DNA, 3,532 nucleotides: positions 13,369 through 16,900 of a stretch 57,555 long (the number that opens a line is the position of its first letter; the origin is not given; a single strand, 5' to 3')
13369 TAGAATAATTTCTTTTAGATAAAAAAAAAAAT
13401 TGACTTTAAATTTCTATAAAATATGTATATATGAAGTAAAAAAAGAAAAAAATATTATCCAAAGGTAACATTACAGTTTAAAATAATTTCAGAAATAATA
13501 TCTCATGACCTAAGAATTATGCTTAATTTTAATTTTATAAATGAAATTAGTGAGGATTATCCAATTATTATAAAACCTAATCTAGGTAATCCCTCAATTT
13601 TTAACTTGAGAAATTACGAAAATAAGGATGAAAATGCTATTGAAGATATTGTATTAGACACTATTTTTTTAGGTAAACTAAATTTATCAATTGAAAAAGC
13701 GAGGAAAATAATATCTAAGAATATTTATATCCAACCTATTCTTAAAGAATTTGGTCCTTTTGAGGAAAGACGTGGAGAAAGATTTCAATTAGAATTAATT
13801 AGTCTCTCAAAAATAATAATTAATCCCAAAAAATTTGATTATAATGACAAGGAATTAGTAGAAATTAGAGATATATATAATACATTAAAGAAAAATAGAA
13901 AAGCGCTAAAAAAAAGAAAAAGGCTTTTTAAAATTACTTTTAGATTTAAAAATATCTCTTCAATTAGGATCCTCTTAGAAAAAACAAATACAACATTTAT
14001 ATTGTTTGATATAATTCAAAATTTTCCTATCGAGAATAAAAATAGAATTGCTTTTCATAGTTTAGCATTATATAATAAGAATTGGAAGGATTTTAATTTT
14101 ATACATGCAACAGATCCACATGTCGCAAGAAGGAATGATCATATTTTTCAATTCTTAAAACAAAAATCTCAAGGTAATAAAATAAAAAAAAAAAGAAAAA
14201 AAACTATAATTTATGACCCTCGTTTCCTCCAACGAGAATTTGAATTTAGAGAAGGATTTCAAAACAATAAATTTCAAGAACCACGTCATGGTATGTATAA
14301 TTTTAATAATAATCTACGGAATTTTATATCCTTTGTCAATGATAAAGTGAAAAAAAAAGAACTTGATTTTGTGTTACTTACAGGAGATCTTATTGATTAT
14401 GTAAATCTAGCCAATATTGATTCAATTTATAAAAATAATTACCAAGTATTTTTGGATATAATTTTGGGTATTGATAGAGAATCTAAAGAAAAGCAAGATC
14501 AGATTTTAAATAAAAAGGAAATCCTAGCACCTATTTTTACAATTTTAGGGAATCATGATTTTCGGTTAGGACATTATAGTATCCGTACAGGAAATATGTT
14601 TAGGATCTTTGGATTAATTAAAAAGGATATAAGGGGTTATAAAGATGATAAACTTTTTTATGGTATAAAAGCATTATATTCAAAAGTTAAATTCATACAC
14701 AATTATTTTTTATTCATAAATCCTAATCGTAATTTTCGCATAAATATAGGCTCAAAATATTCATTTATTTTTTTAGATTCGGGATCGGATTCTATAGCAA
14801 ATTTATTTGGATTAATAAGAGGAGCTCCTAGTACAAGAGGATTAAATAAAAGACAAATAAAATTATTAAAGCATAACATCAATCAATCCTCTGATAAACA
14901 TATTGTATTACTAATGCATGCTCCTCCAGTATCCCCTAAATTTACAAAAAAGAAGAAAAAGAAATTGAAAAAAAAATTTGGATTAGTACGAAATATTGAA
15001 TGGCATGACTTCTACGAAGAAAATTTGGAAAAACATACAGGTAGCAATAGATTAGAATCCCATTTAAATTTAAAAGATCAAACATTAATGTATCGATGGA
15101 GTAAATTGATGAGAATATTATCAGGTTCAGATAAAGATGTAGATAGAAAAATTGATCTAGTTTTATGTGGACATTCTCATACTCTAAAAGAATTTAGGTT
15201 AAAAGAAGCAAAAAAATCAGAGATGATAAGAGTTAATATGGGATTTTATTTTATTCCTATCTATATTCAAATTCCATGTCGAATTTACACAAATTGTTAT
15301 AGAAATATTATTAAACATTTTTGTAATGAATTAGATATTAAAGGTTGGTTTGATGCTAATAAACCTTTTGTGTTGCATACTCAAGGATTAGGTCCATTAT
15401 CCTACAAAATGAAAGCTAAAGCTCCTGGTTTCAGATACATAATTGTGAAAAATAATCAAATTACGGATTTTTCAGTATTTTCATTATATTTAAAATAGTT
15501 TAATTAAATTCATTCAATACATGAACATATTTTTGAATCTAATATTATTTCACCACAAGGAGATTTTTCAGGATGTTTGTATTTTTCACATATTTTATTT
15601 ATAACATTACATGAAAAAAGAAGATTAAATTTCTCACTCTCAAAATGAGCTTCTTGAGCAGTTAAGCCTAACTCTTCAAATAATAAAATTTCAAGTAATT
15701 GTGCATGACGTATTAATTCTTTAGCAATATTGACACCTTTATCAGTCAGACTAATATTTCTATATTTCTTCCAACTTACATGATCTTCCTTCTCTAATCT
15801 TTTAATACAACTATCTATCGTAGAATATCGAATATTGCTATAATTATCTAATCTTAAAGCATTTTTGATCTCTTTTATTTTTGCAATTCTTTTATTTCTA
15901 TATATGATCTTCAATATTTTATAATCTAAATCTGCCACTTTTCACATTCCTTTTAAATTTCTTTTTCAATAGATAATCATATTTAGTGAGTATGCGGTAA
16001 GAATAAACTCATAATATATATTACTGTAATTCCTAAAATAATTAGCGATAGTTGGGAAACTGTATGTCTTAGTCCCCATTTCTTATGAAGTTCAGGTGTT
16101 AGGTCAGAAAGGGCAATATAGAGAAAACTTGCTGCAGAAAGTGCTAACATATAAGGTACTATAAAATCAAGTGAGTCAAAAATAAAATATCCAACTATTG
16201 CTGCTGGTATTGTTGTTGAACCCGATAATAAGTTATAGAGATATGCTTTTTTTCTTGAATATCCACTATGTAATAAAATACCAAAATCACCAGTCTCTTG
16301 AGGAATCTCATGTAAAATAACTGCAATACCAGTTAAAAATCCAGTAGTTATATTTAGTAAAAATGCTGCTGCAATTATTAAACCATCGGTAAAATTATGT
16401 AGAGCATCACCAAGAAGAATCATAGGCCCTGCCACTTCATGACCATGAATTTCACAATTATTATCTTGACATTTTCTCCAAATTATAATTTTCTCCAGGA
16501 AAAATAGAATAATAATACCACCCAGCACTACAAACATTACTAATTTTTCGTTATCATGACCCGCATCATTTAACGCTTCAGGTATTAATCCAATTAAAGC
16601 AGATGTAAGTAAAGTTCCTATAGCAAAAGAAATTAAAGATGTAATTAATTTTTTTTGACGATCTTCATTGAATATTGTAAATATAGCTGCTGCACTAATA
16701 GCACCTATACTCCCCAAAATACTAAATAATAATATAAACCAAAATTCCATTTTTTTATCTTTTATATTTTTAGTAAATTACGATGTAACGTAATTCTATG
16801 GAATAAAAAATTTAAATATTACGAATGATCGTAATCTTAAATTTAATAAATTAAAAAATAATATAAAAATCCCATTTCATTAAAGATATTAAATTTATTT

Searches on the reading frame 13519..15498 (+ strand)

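Call 74: search_protein_families(library=pfam, proteins=[window:13519-15498:+], max_evalue=0.00001)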
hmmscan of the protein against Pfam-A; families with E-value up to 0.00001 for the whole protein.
window:13519-15498:+ (659 aa): 1 family
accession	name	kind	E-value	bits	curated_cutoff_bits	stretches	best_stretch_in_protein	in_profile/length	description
PF00149.33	Metallophos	-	1.5e-11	45.5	21.5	1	195-554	4-189/191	Calcineurin-like phosphoesterase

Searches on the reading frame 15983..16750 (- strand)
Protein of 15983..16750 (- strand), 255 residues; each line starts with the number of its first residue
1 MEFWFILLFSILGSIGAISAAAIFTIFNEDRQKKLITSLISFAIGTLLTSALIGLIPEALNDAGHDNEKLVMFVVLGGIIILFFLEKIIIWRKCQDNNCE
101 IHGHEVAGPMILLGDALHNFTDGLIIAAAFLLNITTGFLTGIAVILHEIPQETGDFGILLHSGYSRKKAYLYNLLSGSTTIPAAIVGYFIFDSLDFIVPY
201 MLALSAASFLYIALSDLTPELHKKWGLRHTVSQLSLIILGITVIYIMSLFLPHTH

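Call 74: search_protein_families(library=pfam, proteins=[window:15983-16750:-], max_evalue=0.00001)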
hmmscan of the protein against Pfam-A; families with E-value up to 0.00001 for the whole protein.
window:15983-16750:- (255 aa): 1 family
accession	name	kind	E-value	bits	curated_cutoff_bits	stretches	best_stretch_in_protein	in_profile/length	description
PF02535.28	Zip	-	1.6e-42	146.3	35.1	2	95-247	165-322/323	ZIP Zinc transporter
